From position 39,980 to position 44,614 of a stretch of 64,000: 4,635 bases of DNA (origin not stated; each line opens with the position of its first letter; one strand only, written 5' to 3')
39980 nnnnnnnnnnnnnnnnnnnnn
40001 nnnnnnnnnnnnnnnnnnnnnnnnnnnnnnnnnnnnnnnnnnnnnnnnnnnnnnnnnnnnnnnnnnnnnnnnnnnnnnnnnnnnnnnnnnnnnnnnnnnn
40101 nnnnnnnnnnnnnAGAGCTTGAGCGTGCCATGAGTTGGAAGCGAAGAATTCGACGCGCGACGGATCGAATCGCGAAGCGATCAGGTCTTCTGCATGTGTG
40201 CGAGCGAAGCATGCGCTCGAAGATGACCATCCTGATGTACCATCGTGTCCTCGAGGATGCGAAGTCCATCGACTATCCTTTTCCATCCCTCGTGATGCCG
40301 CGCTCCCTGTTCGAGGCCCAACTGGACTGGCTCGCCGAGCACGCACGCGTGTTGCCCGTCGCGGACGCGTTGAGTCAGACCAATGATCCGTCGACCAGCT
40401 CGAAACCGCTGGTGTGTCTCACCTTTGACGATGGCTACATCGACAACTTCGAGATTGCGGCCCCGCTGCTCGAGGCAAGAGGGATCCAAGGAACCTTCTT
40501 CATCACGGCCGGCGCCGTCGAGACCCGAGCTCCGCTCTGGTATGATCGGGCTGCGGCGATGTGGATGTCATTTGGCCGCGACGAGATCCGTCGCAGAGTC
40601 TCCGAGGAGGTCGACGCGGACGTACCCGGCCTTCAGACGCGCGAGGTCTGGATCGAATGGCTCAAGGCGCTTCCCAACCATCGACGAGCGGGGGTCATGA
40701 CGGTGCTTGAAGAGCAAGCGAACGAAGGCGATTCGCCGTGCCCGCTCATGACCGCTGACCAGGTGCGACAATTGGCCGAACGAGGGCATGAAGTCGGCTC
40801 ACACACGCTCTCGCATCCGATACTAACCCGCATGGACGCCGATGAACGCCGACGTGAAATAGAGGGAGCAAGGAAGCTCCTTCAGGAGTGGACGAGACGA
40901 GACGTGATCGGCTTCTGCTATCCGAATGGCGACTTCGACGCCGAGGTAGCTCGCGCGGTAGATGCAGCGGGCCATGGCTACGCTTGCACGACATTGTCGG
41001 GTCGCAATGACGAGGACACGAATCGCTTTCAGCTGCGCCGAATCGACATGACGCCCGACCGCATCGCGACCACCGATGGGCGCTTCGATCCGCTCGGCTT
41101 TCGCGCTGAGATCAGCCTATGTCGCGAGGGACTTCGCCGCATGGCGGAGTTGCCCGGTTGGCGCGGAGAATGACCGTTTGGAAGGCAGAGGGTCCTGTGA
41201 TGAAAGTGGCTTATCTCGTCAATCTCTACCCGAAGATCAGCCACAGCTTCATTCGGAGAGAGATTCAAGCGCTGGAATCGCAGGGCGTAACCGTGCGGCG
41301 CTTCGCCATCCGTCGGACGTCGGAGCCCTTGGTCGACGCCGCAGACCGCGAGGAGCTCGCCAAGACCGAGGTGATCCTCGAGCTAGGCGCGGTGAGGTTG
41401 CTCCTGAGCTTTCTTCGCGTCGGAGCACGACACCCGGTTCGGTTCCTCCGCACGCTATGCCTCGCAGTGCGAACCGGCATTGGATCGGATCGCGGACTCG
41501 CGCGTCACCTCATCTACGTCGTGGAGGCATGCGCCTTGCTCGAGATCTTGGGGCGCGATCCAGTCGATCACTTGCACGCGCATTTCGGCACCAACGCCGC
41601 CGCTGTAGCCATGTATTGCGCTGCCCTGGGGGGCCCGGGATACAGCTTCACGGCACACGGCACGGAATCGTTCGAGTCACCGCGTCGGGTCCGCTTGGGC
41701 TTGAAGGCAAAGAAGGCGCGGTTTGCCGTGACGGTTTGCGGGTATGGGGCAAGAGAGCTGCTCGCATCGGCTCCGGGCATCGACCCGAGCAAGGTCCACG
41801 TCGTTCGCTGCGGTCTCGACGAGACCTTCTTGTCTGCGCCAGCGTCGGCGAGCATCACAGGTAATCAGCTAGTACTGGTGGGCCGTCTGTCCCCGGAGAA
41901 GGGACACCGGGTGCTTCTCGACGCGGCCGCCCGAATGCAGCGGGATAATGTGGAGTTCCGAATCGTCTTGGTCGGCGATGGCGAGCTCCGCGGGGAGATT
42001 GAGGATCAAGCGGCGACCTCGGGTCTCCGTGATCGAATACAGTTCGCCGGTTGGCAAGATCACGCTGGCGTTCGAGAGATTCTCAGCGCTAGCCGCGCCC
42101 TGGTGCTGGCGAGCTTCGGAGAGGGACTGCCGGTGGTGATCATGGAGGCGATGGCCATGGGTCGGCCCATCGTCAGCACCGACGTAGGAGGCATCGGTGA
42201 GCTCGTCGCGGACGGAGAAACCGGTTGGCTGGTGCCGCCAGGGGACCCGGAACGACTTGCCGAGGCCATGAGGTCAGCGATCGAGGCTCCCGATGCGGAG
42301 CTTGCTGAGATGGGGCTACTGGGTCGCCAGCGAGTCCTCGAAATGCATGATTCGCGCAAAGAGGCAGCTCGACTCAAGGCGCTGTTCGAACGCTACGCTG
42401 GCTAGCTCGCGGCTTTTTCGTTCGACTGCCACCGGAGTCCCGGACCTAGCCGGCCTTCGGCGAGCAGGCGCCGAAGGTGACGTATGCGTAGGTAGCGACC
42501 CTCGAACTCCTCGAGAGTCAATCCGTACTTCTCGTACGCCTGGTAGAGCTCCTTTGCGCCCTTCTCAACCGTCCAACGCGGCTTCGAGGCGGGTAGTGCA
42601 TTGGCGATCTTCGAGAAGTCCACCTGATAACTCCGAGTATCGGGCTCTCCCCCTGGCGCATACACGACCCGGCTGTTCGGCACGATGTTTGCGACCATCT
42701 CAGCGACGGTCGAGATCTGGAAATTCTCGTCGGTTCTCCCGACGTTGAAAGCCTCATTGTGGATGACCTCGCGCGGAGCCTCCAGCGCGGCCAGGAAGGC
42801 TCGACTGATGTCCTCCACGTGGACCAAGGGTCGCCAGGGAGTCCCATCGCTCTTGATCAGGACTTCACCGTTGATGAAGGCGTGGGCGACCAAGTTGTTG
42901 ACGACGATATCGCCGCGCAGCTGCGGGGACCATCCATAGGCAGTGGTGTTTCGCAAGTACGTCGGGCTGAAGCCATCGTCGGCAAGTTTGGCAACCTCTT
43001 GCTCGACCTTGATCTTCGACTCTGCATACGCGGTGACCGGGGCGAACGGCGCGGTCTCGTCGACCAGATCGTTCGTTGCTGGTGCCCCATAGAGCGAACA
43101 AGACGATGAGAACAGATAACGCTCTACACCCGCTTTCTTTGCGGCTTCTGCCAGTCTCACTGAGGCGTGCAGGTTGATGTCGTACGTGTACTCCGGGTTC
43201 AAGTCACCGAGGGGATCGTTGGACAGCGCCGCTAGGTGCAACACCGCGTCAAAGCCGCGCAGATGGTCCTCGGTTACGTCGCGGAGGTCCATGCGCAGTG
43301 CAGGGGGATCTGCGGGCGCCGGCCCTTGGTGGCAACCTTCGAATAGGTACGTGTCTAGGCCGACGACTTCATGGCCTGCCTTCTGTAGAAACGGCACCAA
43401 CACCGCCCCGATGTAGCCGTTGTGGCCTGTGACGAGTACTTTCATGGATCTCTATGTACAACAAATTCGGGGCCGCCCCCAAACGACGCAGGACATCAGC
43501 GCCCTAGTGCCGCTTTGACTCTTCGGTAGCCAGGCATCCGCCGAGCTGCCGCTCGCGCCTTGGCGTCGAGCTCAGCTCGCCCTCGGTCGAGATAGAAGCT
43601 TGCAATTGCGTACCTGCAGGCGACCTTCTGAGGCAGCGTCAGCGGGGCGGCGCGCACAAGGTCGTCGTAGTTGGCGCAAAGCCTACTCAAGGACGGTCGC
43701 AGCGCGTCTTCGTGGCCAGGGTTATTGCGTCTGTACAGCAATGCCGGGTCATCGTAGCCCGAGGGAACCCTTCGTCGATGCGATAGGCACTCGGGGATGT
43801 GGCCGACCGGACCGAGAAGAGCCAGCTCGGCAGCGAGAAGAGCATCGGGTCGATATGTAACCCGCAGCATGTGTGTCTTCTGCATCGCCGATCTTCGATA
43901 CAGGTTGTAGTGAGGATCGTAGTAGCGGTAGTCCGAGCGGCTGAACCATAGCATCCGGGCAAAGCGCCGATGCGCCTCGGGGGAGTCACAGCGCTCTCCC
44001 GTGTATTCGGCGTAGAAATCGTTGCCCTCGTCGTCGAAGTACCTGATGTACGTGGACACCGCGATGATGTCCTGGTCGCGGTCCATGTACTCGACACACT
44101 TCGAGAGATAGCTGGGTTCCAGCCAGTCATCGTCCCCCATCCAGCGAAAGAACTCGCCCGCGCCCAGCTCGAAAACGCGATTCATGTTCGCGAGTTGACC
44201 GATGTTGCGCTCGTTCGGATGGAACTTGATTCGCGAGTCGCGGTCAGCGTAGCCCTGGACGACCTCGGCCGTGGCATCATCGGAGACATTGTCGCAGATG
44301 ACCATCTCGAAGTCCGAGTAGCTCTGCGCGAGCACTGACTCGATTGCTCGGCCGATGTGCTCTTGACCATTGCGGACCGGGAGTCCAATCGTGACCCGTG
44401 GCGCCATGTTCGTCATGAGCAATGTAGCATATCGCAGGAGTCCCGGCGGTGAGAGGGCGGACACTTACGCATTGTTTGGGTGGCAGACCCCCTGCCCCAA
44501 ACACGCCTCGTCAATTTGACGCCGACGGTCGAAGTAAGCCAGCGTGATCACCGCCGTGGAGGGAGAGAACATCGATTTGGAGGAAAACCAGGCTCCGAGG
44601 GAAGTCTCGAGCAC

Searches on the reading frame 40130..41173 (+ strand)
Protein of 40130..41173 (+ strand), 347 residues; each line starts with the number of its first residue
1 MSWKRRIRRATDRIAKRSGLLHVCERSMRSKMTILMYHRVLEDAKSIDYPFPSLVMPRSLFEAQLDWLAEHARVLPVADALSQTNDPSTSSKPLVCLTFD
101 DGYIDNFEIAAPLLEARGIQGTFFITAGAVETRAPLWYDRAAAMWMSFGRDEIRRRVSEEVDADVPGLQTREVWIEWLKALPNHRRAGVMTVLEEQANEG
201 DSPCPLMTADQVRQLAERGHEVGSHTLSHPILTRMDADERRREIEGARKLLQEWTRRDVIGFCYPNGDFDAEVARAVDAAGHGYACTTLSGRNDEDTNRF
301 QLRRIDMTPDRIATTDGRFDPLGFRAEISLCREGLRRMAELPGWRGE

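Call 12: search_protein_families(library=pfam, proteins=[window:40130-41173:+], max_evalue=0.01)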
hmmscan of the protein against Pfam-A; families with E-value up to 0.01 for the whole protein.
window:40130-41173:+ (347 aa): 1 family
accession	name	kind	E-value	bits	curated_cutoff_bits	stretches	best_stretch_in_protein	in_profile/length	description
PF01522.26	Polysacc_deac_1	-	1.8e-26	92.9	23.1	1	90-282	4-121/124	Polysaccharide deacetylase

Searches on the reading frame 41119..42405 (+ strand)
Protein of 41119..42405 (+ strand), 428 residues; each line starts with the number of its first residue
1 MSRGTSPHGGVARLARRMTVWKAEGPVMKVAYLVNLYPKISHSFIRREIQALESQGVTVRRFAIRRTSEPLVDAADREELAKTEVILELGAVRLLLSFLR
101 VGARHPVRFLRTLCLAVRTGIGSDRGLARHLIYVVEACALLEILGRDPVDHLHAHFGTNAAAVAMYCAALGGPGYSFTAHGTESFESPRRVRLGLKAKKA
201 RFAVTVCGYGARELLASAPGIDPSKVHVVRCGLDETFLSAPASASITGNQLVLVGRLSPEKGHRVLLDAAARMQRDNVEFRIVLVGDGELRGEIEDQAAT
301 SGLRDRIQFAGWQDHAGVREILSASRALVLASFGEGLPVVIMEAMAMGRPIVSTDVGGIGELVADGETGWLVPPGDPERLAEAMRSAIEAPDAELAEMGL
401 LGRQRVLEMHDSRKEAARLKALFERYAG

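Call 12: search_protein_families(library=pfam, proteins=[window:41119-42405:+], max_evalue=0.01)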
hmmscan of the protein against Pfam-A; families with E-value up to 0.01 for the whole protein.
window:41119-42405:+ (428 aa): 5 families
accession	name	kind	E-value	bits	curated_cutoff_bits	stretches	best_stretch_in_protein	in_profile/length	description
PF13692.12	Glyco_trans_1_4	-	5.3e-40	137.4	27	1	250-388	3-140/142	Glycosyl transferases group 1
PF00534.26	Glycos_transf_1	-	5e-38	130.8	26.4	1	248-394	15-160/172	Glycosyl transferases group 1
PF13439.12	Glyco_transf_4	-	7.5e-09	36.3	28.5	1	129-235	53-168/170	Glycosyltransferase Family 4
PF13524.12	Glyco_trans_1_2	-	3.2e-08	34.1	25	1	266-419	5-142/144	Glycosyl transferase-like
PF20706.3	GT4-conflict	-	2.5e-07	30.5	26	1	200-377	147-340/385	Family 4 Glycosyltransferase in conflict systems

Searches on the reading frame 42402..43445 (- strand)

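Call 24: search_protein_families(library=pfam, proteins=[window:42402-43445:-], max_evalue=0.01)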
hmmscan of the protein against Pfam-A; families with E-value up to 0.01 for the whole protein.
window:42402-43445:- (347 aa): 7 families
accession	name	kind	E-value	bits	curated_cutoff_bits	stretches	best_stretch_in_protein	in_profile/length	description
PF01370.27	Epimerase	-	2.5e-50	171.6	20.9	1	3-236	1-240/240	NAD dependent epimerase/dehydratase family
PF16363.11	GDP_Man_Dehyd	-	4.7e-21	76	27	1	4-249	1-269/332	GDP-mannose 4,6 dehydratase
PF04321.23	RmlD_sub_bind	-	1.5e-11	44.4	27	1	1-155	1-140/287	RmlD substrate binding domain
PF01073.25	3Beta_HSD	-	2.6e-08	33.7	22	1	4-221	1-229/280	3-beta hydroxysteroid dehydrogenase/isomerase family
PF05368.20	NmrA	-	5.9e-06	26.5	27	1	91-157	83-140/298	NmrA-like family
PF13460.12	NAD_binding_10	-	4.7e-05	23.8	27.2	1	9-151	3-131/184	NAD(P)H-binding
PF02719.21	Polysacc_synt_2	-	0.0041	16.8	20.2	0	63-114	74-127/293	Polysaccharide biosynthesis protein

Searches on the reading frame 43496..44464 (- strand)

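Call 24: search_protein_families(library=pfam, proteins=[window:43496-44464:-], max_evalue=0.01)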
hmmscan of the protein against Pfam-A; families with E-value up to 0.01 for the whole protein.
window:43496-44464:- (322 aa): 3 families
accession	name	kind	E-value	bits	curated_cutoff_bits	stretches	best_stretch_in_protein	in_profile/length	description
PF00535.33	Glycos_transf_2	-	2.8e-27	96.2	23.3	1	26-195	2-165/168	Glycosyl transferase family 2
PF13641.12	Glyco_tranf_2_3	-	5.5e-09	36.8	27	1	24-142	3-127/230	Glycosyltransferase like family 2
PF10111.15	Glyco_tranf_2_2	-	0.00086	19.3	27.3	1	28-156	4-139/276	Glycosyltransferase like family 2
